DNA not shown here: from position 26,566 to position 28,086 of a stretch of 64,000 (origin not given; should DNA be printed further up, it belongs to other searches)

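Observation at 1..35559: A 35.6-kb co-directional array of 15 paralogous exported proteins built around one unassigned C-terminal module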

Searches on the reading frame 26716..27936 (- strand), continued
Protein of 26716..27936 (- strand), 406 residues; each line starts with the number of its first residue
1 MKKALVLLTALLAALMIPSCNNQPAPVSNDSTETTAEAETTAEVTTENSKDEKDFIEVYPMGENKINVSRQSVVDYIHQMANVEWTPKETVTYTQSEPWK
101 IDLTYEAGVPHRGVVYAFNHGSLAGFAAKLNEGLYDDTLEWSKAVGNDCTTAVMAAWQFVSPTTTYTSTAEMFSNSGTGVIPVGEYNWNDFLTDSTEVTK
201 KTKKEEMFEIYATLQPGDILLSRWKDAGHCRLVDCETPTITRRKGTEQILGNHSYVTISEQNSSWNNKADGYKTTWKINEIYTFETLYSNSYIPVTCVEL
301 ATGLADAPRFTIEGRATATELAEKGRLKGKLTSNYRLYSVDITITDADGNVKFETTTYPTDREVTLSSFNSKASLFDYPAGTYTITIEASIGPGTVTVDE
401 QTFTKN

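Call 91: search_protein_families(library=phrogs, proteins=[window:26716-27936:-], max_evalue=0.1)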
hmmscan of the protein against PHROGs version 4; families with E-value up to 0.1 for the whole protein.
window:26716-27936:- (406 aa): 3 families
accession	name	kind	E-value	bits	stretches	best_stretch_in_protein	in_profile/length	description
phrog_14435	-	unknown function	0.0018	19.5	1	1-76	1-73/128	-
phrog_478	-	integration and excision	0.0022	19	0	1-56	1-57/129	site-specific recombination directionality factor RDF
phrog_8801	-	unknown function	0.092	14.3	0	1-61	1-59/94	-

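Call 99: search_protein_families(library=pfam, proteins=[P0011, P0041, P0070, P0079, P0081, P0082, P0131], max_evalue=0.0001)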
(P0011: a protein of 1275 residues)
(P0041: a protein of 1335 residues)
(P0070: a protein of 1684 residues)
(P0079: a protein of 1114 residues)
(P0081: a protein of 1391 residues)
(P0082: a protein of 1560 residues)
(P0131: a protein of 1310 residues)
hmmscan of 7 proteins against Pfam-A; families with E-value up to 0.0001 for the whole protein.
P0011 (1275 aa): 1 family
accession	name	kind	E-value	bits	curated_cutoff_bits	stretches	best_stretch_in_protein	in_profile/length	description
PF00395.25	SLH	-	2.7e-19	69.3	20.8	1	29-71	1-43/44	S-layer homology domain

P0041 (1335 aa): 0 families

P0070 (1684 aa): 0 families

P0079 (1114 aa): 10 families
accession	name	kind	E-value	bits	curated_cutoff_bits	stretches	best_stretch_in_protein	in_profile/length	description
PF18013.6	Phage_lysozyme2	-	2.8e-26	92.8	28.2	1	229-358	2-135/140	Phage tail lysozyme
PF18962.6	Por_Secre_tail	-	2.2e-18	66.8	27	0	406-473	12-73/75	Secretion system C-terminal sorting domain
PF24384.1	Ig_TMM62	-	4.1e-18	65.7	27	0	1040-1109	43-119/128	TMEM62 Ig-like domain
PF13860.13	FlgD_ig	-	3.5e-16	59.4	27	0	610-685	3-79/79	FlgD Ig-like domain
PF22352.2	K319L-like_PKD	-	4e-16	59.2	27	0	764-802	46-84/84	K319L-like, PKD domain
PF11797.14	WxLIP_HBD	-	8.9e-12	45.6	28.9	0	413-485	60-133/138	WxL Interacting Protein, host binding domain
PF13585.12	CHU_C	-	1.3e-11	44.9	27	0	811-892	3-74/86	CHU_C Type IX secretion signal domain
PF10029.15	DUF2271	-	1.9e-07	31.3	27.3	0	648-700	69-121/136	Predicted periplasmic protein (DUF2271)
PF15418.12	DUF4625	-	1.1e-06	29.4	27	0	775-799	103-127/131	Domain of unknown function (DUF4625)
PF22058.2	X25_BaPul_like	-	1.5e-06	28.6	27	0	555-573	35-52/87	Pullulanase X25 domain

P0081 (1391 aa): 17 families
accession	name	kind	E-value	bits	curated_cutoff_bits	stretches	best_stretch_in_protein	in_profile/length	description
PF07495.19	Y_Y_Y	-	4.3e-21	75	26.6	0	610-646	19-54/65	Y_Y_Y domain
PF01551.29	Peptidase_M23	-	7.4e-20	71.4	28.7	1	87-189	2-92/96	Peptidase family M23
PF24421.1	Ig_J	-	3e-18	66.3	29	0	1035-1063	63-91/104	Tip attachment protein J, Ig-like domain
PF15418.12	DUF4625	-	2.4e-12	47.7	27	0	616-653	91-129/131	Domain of unknown function (DUF4625)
PF14524.12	Wzt_C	-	1.5e-11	44.9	30.4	0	561-658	24-124/143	Wzt C-terminal domain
PF19077.6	Big_13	-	1.1e-10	42.3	27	0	1333-1390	38-100/102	Bacterial Ig-like domain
PF16967.11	TcfC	-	3.1e-09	36.7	29.4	0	1355-1379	33-57/68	E-set like domain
PF10029.15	DUF2271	-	1.3e-08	35.1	27.3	0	620-659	84-122/136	Predicted periplasmic protein (DUF2271)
PF23608.1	Ig_ILCR1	-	1.5e-08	35.1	27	0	1002-1060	28-89/114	ILCR1 Ig-like domain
PF13860.13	FlgD_ig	-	6.1e-08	33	27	0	1012-1058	28-77/79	FlgD Ig-like domain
PF18981.6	InlK_D3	-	8.7e-08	32.6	25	0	1047-1063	49-65/75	Internalin K domain (D3/D4)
PF13750.12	Big_3_3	-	9.3e-08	32.3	27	0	1039-1175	6-143/157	Bacterial Ig-like domain (group 3)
PF18962.6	Por_Secre_tail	-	1.2e-07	32.3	27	0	896-954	16-64/75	Secretion system C-terminal sorting domain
PF23623.1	GBD_IRG7_N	-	1.2e-06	29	27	0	1012-1062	41-86/95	IRG7 N-terminal galactose binding domain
PF22352.2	K319L-like_PKD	-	3.9e-06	27.2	27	0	568-647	2-77/84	K319L-like, PKD domain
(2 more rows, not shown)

P0082 (1560 aa): 12 families
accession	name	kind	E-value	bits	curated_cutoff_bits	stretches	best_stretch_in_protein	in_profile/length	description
PF13860.13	FlgD_ig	-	6.9e-29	100.1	27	0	331-395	12-77/79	FlgD Ig-like domain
PF22058.2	X25_BaPul_like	-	6.1e-22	78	27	0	1065-1096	39-70/87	Pullulanase X25 domain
PF06321.17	P_gingi_FimA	-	5.7e-20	72.5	21.4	0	553-666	19-130/153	Major fimbrial subunit protein (FimA)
PF18962.6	Por_Secre_tail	-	1.2e-19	70.8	27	0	109-171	16-71/75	Secretion system C-terminal sorting domain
PF11797.14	WxLIP_HBD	-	2.5e-15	57.1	28.9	0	379-415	99-133/138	WxL Interacting Protein, host binding domain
PF07495.19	Y_Y_Y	-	8.1e-14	51.7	26.6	0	375-409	28-63/65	Y_Y_Y domain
PF24421.1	Ig_J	-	5e-09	36.6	29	0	482-509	64-91/104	Tip attachment protein J, Ig-like domain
PF22352.2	K319L-like_PKD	-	9.4e-09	35.6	27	0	483-508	49-74/84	K319L-like, PKD domain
PF04379.20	DUF525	-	3.3e-07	30.9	27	0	495-531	12-48/87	ApaG domain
PF14344.12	DUF4397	-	3.1e-06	28.2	30.6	0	376-418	33-75/119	Domain of unknown function (DUF4397)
PF02732.21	ERCC4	-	1.1e-05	25.8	24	0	707-736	13-41/140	ERCC4 domain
PF00337.29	Gal-bind_lectin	-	2.3e-05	24.3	22.1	0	199-250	4-54/132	Galactoside-binding lectin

P0131 (1310 aa): 15 families
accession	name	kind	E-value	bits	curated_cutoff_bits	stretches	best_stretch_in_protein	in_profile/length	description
PF11797.14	WxLIP_HBD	-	3.8e-30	105.1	28.9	0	1147-1206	79-132/138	WxL Interacting Protein, host binding domain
PF07495.19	Y_Y_Y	-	1.9e-15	57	26.6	0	292-330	25-64/65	Y_Y_Y domain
PF13529.12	Peptidase_C39_2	-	2.2e-15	57.9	24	1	44-197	1-143/143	Peptidase_C39 like family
PF23265.1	Ig-like_KY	-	4.4e-14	53.2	27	0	397-444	69-118/129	KY-like, immunoglobulin-like domain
PF19077.6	Big_13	-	2.8e-12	47.5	27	0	277-330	42-100/102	Bacterial Ig-like domain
PF24421.1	Ig_J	-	8.4e-12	45.6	29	0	832-882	52-104/104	Tip attachment protein J, Ig-like domain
PF13860.13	FlgD_ig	-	6.4e-10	39.3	27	0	490-541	27-77/79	FlgD Ig-like domain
PF00801.26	PKD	-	1.2e-09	38.5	23.5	0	528-554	54-80/80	PKD domain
PF22352.2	K319L-like_PKD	-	3e-09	37.2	27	0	735-771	48-84/84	K319L-like, PKD domain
PF00028.23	Cadherin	-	1.3e-08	35.6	28.8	0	1285-1309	65-90/93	Cadherin domain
PF13750.12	Big_3_3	-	2e-08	34.5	27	0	742-872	10-138/157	Bacterial Ig-like domain (group 3)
PF12385.14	Peptidase_C70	-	9.9e-07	29.2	19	1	85-198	18-125/141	Papain-like cysteine protease AvrRpt2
PF04234.18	CopC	-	5.9e-06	27.6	23.3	0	1266-1309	49-92/92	CopC domain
PF17210.9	SdrD_B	-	3.7e-05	24.3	29.7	0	1150-1198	26-76/112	SdrD B-like domain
PF18981.6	InlK_D3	-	4.2e-05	24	25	0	746-765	49-68/75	Internalin K domain (D3/D4)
